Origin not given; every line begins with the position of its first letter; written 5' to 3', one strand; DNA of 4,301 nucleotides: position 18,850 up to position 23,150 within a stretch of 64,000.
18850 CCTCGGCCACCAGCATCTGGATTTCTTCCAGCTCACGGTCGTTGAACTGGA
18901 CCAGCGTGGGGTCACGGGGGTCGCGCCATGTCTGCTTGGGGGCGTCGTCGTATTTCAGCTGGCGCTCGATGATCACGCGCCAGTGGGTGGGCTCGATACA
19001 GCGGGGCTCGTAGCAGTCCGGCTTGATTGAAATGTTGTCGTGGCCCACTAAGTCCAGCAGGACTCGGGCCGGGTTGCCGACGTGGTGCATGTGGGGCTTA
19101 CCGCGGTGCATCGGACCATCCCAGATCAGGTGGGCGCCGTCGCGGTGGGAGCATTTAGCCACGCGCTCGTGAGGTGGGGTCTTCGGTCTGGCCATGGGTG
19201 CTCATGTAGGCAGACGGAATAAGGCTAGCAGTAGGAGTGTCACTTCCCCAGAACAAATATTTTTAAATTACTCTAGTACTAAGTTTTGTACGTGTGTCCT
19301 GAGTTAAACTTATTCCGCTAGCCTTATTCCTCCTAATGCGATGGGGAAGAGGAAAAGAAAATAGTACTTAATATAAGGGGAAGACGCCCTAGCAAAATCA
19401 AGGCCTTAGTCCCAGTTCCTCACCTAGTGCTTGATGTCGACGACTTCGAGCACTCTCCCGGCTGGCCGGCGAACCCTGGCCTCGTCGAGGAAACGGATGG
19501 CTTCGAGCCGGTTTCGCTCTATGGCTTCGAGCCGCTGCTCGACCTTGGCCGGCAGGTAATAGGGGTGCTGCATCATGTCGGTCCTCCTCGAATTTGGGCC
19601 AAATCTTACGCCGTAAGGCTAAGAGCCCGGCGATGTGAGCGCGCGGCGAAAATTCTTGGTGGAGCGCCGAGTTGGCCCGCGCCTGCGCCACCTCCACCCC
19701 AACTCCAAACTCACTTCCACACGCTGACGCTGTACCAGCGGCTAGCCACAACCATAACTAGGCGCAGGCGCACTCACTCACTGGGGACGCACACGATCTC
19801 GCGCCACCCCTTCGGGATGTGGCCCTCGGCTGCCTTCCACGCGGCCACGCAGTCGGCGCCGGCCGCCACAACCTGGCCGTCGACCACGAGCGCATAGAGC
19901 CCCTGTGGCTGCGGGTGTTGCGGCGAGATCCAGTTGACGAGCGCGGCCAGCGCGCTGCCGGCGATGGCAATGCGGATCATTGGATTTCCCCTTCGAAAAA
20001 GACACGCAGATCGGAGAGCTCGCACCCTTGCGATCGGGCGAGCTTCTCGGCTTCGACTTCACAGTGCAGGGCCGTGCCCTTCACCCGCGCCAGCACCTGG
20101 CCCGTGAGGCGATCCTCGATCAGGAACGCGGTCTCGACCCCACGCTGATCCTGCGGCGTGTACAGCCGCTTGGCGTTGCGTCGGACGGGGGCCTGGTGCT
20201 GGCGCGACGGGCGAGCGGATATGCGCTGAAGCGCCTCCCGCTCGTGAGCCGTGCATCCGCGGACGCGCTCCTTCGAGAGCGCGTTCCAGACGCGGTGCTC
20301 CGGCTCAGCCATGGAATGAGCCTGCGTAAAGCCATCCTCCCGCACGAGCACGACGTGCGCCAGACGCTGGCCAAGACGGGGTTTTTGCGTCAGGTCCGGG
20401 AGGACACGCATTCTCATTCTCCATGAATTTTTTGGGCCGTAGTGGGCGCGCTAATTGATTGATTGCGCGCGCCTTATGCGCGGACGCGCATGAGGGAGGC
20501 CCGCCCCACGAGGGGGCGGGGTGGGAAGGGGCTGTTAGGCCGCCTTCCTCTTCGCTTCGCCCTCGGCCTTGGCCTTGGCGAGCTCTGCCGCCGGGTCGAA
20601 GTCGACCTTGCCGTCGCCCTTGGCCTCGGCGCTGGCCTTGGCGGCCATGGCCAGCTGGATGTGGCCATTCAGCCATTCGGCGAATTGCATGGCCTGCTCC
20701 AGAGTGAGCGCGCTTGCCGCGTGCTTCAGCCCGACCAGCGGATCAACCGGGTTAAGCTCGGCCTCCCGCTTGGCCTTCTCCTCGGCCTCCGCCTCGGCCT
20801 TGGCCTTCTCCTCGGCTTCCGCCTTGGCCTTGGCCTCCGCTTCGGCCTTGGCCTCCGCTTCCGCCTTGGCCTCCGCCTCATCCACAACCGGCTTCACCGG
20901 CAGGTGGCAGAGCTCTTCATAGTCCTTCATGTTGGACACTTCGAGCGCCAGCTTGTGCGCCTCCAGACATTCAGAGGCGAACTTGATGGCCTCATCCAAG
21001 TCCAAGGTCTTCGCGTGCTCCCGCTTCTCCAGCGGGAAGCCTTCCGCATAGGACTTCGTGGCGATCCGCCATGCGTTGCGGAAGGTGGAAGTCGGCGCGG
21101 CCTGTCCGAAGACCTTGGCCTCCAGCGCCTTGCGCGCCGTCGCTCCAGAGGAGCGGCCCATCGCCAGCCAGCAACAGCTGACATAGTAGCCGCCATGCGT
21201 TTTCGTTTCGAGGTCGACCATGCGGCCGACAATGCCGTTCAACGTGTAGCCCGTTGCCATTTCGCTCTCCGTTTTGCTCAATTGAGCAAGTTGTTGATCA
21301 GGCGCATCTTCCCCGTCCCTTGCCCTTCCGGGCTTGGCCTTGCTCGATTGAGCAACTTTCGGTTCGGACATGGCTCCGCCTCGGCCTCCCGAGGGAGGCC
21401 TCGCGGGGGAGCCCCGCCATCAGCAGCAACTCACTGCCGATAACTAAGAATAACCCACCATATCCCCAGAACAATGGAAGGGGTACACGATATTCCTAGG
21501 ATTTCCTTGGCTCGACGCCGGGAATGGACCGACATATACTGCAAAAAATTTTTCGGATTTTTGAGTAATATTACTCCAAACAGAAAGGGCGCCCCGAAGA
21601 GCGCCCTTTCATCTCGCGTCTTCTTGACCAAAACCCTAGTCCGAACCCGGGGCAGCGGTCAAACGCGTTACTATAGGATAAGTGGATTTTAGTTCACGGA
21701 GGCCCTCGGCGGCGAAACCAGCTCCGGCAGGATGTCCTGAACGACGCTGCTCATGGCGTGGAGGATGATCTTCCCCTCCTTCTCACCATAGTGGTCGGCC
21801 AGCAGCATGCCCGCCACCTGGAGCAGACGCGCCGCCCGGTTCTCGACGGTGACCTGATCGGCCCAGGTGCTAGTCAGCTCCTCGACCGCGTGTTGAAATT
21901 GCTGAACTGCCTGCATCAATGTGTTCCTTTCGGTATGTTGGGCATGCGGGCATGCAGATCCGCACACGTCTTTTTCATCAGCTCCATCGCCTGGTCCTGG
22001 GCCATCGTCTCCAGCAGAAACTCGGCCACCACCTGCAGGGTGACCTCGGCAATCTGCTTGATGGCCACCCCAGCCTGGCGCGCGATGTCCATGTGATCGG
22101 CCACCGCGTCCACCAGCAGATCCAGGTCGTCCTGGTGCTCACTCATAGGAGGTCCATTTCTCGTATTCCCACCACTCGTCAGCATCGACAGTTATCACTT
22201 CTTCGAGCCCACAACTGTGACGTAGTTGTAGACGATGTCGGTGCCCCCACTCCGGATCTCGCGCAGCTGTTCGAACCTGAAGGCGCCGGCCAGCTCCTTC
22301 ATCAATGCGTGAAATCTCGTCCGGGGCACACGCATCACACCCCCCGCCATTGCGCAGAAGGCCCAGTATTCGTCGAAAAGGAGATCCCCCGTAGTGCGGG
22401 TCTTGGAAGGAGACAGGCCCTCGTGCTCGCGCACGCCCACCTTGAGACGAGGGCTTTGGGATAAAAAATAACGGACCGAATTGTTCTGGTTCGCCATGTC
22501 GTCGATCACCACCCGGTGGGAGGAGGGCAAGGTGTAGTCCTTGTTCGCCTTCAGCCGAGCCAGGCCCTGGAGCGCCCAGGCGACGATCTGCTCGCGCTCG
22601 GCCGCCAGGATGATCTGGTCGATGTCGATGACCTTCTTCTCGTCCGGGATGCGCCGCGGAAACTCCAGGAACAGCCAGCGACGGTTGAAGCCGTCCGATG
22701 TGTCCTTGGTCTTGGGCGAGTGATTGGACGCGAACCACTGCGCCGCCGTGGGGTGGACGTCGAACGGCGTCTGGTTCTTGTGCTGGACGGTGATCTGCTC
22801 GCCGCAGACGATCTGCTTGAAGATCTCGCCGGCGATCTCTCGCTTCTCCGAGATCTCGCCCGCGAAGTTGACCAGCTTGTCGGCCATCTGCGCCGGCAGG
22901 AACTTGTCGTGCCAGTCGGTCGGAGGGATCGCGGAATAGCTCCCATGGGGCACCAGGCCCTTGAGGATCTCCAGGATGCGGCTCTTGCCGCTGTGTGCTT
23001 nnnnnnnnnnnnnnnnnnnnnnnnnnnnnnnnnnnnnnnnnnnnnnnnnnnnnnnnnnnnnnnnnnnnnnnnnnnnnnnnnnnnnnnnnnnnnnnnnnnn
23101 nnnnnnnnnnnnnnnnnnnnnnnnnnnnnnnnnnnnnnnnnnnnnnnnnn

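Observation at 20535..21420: Gene guarded by two perfect or near-perfect 16-bp palindromes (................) 50 bp apart, plus an upstream GC hairpin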

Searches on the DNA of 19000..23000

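Call 11: search_rna_families(source=window, start=19000, end=23000, threshold=evalue, max_evalue=1)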
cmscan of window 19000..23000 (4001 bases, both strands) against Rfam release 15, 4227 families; matches with E-value up to 1: 2.
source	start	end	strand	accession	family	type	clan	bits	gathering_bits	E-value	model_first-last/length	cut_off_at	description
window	21583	21610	-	RF02066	STnc320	Gene; sRNA;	-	26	50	0.082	20-47/55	no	Salmonella enterica sRNA STnc320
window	21543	21621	-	RF01808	MicX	Gene; sRNA;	-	18.4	75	0.75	1-194/194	no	MicX Vibrio cholerae sRNA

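Call 113: search_rna_families(source=window, start=21240, end=21700, threshold=evalue, max_evalue=10)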
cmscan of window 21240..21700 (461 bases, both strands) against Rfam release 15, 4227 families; matches with E-value up to 10: 9.
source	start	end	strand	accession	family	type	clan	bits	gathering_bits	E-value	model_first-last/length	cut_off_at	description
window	21583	21610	-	RF02066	STnc320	Gene; sRNA;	-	26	50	0.0095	20-47/55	no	Salmonella enterica sRNA STnc320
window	21561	21615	+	RF02066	STnc320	Gene; sRNA;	-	19.8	50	0.29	1-55/55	no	Salmonella enterica sRNA STnc320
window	21584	21675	-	RF01386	isrB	Gene; sRNA;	-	19.7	35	0.3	1-87/87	no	isrB Hfq binding RNA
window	21543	21621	-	RF01808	MicX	Gene; sRNA;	-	18.4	75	0.087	1-194/194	no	MicX Vibrio cholerae sRNA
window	21541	21607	+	RF02844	RefA9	Gene; antisense;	-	18.3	49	2.8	1-64/64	no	Enterococcus sRNA A9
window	21570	21623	-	RF03628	mir-2355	Gene; miRNA;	-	16.6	80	1.4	1-71/71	no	mir-2355 microRNA precursor family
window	21383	21400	-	RF03900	mir-9242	Gene; miRNA;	-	16.4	62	5.4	1-66/66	no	mir-9242 microRNA precursor family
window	21563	21632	-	RF01483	rli56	Cis-reg;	-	16.2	47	6.7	1-100/100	no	Listeria sRNA rli56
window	21300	21334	+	RF01716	PhotoRC-I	Cis-reg;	-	10.4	45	6.1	1-44/44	no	PhotoRC-I RNA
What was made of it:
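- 21584..21610 (-): Intrinsic terminator ending the upstream PrimPol-helicase transcription unit. The hairpin is flanked by A and T runs, so it could act in both directions. Rfam gives only sub-threshold terminator-like hits (calls 11, 113).
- On Any Rfam RNA family: There are only sub-threshold, terminator-like hits (calls 11, 113).
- No Rfam family matches (calls 11, 113).
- Tried and rejected: None was found (calls 11, 113).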
